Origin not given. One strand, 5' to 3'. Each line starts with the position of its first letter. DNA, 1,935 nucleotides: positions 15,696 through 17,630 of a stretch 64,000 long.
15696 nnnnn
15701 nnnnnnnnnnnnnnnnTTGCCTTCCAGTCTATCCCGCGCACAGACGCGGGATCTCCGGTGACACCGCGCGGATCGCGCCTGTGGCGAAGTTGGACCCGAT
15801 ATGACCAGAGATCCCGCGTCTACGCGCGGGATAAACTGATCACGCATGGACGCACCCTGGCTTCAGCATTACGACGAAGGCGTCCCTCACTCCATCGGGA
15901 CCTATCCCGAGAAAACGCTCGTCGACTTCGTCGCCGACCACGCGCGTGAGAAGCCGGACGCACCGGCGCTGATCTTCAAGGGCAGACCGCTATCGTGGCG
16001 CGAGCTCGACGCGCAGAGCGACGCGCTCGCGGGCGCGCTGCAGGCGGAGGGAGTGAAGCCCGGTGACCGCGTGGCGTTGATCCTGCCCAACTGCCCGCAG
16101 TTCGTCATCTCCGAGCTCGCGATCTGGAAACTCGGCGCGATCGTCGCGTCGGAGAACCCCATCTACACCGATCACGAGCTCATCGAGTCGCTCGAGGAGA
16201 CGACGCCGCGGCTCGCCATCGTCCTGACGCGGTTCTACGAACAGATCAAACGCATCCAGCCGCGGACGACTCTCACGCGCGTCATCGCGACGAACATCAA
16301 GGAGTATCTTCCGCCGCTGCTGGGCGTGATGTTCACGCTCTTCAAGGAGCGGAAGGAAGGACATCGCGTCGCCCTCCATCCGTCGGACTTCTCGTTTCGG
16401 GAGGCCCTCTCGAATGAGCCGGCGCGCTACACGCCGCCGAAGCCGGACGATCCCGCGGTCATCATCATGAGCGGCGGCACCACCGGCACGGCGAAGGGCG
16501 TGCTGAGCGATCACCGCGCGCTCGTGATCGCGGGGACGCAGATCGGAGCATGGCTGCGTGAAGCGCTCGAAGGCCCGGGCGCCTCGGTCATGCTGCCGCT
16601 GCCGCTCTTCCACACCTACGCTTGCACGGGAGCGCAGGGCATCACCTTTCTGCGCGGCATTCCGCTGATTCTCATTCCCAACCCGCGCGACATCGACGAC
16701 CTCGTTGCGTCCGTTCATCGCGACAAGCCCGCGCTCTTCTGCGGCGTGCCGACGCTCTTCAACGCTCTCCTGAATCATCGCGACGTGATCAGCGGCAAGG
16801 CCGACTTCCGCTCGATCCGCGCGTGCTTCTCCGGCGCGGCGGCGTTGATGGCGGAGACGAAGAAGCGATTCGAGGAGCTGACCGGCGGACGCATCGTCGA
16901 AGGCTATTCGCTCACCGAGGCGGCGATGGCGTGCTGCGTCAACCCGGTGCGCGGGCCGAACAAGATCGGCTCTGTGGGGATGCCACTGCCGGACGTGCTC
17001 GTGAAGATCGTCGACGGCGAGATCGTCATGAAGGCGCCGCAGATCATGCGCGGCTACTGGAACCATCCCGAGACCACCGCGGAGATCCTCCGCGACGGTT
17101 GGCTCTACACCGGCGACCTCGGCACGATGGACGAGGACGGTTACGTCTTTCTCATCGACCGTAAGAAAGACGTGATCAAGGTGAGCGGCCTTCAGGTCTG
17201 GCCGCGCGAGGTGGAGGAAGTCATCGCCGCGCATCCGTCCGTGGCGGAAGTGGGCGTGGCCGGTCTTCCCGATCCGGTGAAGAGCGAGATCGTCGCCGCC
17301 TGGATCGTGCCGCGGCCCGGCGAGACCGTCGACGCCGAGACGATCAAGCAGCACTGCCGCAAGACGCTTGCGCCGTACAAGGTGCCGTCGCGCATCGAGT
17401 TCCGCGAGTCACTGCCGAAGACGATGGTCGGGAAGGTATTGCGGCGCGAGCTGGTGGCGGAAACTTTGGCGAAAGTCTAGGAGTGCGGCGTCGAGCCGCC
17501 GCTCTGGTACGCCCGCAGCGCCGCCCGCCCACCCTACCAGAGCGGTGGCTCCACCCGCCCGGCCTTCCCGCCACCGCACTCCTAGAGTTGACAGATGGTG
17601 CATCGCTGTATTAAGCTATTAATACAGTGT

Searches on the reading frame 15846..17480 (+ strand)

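Call 10: search_protein_families(library=pfam, proteins=[window:15846-17480:+], max_evalue=0.001)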
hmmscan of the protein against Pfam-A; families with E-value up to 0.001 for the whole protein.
window:15846-17480:+ (544 aa): 2 families
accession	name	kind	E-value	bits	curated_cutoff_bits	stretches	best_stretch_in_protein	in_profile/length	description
PF00501.34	AMP-binding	-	3e-78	263.7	29.9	1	31-405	3-384/384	AMP-binding enzyme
PF13193.12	AMP-binding_C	-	2.4e-21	76.9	24.5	1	455-530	1-76/76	AMP-binding enzyme C-terminal domain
